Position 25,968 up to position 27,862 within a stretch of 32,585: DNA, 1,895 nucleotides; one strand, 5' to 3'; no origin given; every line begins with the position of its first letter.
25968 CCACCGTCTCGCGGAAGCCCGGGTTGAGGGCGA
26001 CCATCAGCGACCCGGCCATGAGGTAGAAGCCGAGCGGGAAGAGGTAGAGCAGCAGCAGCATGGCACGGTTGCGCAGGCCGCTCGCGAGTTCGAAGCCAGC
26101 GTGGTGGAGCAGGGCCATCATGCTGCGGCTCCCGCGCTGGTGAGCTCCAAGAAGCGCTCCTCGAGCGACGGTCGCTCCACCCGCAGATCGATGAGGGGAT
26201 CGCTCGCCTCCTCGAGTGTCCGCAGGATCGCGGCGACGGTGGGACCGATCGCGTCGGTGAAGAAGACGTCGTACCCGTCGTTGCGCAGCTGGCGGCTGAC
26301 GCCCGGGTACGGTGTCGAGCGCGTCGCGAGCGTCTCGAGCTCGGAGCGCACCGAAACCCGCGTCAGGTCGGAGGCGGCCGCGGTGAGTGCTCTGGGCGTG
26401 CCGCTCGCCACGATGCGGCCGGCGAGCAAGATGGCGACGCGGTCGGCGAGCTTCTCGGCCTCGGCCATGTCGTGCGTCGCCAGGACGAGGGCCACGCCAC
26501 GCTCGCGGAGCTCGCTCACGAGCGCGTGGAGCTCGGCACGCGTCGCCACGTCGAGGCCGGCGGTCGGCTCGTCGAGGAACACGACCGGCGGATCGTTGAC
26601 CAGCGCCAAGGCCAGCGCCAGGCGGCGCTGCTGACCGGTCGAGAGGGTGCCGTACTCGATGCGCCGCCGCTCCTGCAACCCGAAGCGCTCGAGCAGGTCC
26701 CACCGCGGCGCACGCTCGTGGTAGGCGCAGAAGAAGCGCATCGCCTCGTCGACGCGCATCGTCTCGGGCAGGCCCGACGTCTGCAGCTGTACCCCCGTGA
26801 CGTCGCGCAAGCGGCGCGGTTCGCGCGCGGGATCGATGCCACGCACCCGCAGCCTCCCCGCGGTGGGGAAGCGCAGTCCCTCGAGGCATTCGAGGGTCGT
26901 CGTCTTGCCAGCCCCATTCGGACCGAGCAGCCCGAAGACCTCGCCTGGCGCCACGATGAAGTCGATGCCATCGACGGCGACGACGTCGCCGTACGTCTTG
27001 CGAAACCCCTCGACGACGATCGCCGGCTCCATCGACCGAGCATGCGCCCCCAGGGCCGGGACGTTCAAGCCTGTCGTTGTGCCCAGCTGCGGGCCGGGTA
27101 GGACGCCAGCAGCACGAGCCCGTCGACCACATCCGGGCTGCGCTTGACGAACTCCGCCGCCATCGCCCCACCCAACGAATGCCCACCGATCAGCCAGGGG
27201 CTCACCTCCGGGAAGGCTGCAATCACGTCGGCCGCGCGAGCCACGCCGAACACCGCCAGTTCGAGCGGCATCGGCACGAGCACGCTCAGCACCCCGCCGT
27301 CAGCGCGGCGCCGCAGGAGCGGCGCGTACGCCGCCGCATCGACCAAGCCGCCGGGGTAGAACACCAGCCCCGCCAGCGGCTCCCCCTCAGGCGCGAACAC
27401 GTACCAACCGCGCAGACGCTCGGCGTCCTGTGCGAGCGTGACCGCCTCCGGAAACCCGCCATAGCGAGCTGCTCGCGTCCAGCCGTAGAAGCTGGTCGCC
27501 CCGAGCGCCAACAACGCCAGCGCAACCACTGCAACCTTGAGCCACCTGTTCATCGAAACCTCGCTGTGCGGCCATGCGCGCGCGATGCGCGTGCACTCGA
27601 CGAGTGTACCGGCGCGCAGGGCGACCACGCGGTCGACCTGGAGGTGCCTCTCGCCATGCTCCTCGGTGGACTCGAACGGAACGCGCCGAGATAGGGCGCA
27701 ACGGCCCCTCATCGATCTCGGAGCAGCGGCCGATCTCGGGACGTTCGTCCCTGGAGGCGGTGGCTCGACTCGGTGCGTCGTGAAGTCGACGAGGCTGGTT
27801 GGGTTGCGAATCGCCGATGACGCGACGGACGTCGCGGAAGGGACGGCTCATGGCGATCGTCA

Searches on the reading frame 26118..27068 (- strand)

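Call 12: search_protein_families(library=pfam, proteins=[window:26118-27068:-], max_evalue=0.001)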
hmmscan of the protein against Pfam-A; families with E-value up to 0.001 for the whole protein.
window:26118-27068:- (316 aa): 4 families
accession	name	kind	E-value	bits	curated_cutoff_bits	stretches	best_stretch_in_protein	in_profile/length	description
PF00005.33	ABC_tran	-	2.5e-27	96.6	25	1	33-170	2-137/137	ABC transporter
PF13304.12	AAA_21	-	1.1e-15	58.9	27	1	89-202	196-301/304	AAA domain, putative AbiEii toxin, Type IV TA system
PF02463.25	SMC_N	-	2.8e-05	24.1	40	0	134-199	129-198/220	RecF/RecN/SMC N terminal domain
PF13476.12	AAA_23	-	0.0001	23.4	27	1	18-63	3-40/201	AAA domain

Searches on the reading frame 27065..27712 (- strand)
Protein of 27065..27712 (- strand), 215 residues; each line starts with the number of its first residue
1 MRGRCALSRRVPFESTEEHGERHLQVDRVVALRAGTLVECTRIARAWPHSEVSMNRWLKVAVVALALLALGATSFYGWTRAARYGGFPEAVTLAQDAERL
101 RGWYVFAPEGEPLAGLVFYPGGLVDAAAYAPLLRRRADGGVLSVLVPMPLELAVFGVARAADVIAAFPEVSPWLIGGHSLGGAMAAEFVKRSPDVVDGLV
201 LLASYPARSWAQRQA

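Call 12: search_protein_families(library=pfam, proteins=[window:27065-27712:-], max_evalue=0.001)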
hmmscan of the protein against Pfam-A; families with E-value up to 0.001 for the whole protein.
window:27065-27712:- (215 aa): 3 families
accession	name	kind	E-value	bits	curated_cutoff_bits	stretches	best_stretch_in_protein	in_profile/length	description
PF12695.13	Abhydrolase_5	-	5.7e-28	98.2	27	1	115-208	1-93/164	Alpha/beta hydrolase family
PF12146.15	Hydrolase_4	-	1.2e-05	25.2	27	1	164-204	70-109/239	Serine aminopeptidase, S33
PF00561.26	Abhydrolase_1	-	0.00013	22.1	25.8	1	172-204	71-102/245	alpha/beta hydrolase fold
